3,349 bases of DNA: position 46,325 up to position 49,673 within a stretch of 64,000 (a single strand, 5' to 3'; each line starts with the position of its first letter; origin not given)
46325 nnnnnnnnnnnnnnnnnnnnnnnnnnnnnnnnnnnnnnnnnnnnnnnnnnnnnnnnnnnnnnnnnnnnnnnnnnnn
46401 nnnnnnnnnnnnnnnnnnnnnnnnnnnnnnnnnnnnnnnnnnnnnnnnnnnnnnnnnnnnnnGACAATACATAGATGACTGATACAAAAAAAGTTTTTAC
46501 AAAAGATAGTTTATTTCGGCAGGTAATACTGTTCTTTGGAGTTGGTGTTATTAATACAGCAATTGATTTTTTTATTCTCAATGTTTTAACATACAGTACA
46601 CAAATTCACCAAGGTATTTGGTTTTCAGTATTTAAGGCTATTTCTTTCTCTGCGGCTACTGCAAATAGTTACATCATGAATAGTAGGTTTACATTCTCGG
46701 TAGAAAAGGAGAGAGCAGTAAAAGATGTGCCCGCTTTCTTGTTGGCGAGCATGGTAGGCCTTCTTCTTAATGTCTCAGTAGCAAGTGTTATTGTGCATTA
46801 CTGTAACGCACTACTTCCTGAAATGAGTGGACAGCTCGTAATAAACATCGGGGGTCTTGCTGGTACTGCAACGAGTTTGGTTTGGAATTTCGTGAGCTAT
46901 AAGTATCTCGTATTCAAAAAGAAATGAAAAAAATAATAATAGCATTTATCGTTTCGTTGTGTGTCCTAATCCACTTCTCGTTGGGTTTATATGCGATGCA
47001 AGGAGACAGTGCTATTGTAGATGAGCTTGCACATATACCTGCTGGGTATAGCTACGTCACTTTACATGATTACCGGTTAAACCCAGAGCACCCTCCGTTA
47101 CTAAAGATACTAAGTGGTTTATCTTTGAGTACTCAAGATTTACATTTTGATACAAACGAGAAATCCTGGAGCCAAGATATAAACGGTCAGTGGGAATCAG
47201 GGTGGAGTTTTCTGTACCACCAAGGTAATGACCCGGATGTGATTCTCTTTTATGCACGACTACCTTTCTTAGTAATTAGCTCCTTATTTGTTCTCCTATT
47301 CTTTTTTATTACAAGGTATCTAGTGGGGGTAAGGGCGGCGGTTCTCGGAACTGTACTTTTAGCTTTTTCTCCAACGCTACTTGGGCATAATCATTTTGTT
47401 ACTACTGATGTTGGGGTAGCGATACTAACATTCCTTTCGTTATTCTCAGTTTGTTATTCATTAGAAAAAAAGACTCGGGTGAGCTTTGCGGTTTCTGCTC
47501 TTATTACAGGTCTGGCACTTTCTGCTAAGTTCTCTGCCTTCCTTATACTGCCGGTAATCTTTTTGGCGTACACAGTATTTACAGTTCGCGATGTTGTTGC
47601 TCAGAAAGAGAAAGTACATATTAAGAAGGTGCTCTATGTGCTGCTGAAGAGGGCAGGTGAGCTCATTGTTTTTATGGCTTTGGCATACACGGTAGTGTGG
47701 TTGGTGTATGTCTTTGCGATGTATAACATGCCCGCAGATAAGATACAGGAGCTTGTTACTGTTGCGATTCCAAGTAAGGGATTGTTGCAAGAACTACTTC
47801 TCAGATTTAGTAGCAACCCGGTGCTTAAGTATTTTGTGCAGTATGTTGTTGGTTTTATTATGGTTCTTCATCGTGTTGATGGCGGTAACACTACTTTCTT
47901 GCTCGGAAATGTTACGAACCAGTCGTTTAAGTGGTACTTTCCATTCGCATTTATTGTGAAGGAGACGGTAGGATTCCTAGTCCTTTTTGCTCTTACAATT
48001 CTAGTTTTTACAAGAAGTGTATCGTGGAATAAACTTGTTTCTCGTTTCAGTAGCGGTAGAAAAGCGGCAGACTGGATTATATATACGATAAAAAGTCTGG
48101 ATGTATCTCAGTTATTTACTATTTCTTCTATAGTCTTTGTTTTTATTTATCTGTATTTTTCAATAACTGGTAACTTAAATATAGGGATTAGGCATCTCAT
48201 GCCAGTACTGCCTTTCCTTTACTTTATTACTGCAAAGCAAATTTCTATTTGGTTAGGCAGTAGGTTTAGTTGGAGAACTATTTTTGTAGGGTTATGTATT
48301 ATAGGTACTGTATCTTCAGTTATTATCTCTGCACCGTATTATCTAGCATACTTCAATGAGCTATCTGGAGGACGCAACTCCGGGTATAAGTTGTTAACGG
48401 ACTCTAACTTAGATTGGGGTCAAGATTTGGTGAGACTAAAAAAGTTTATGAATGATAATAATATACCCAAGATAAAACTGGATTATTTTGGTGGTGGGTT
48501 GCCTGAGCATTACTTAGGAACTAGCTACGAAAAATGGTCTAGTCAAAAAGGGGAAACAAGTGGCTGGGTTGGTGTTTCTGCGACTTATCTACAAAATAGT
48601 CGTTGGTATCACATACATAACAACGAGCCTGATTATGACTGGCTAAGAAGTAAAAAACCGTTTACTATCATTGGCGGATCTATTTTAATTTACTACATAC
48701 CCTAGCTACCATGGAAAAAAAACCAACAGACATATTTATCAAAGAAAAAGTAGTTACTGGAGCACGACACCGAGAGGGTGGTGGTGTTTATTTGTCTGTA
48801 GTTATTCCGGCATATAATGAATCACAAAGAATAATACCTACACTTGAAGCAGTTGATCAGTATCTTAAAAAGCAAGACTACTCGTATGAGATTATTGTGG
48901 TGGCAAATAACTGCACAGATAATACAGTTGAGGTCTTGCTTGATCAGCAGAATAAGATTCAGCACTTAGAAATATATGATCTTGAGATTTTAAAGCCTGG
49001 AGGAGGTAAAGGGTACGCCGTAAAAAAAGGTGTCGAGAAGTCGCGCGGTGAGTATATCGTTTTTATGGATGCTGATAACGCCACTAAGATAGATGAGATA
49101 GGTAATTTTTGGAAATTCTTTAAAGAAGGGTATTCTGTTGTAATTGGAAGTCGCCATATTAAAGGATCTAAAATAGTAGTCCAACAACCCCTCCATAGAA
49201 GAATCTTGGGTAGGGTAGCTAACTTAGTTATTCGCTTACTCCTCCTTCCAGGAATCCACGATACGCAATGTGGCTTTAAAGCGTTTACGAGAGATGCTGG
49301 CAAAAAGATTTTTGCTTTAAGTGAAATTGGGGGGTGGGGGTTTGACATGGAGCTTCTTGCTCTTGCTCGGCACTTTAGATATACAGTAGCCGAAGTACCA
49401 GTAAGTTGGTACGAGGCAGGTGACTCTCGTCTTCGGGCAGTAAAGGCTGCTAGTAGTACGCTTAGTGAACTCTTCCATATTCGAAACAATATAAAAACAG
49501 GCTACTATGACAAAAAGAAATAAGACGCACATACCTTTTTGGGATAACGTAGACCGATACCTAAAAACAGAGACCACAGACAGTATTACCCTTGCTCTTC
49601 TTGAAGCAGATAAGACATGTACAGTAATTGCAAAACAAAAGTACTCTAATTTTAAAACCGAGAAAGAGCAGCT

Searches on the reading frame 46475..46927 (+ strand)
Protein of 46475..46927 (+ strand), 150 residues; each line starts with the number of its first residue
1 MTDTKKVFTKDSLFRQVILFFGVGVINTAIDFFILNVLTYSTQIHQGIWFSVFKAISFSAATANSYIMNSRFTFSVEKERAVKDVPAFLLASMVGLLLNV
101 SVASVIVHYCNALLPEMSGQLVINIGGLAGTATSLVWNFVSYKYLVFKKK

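Call 47: search_protein_families(library=pfam, proteins=[window:46475-46927:+], max_evalue=0.00001)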
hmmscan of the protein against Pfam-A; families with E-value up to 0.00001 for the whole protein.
window:46475-46927:+ (150 aa): 1 family
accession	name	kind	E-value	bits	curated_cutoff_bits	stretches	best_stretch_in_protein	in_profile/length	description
PF04138.20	GtrA_DPMS_TM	-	3.4e-18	66.4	26.1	1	20-147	2-117/117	GtrA/DPMS, transmembrane domain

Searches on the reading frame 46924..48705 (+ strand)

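Call 47: search_protein_families(library=pfam, proteins=[window:46924-48705:+], max_evalue=0.00001)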
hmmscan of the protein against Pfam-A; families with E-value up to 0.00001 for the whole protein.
window:46924-48705:+ (593 aa): 1 family
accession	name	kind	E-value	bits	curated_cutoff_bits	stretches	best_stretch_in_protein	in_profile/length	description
PF13231.12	PMT_2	-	4.8e-07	30.6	26.1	1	110-240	23-151/160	Dolichyl-phosphate-mannose-protein mannosyltransferase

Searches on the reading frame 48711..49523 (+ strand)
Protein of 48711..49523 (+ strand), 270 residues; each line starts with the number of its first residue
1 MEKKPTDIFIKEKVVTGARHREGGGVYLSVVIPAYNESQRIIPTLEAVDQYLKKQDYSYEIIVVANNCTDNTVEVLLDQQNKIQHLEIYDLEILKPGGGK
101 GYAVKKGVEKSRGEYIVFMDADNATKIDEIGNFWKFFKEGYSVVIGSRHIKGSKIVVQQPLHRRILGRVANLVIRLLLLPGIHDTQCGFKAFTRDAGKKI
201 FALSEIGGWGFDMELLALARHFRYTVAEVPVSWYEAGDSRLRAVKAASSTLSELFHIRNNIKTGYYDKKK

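Call 47: search_protein_families(library=pfam, proteins=[window:48711-49523:+], max_evalue=0.00001)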
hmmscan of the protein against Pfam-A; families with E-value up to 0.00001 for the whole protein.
window:48711-49523:+ (270 aa): 3 families
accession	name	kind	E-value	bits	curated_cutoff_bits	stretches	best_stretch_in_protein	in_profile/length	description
PF00535.33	Glycos_transf_2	-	1.3e-26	93.9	23.3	1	29-201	1-168/168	Glycosyl transferase family 2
PF13641.12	Glyco_tranf_2_3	-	7.8e-09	36.3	27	1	28-155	3-130/230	Glycosyltransferase like family 2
PF10111.15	Glyco_tranf_2_2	-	1.1e-06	28.8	27.3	1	29-132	1-101/276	Glycosyltransferase like family 2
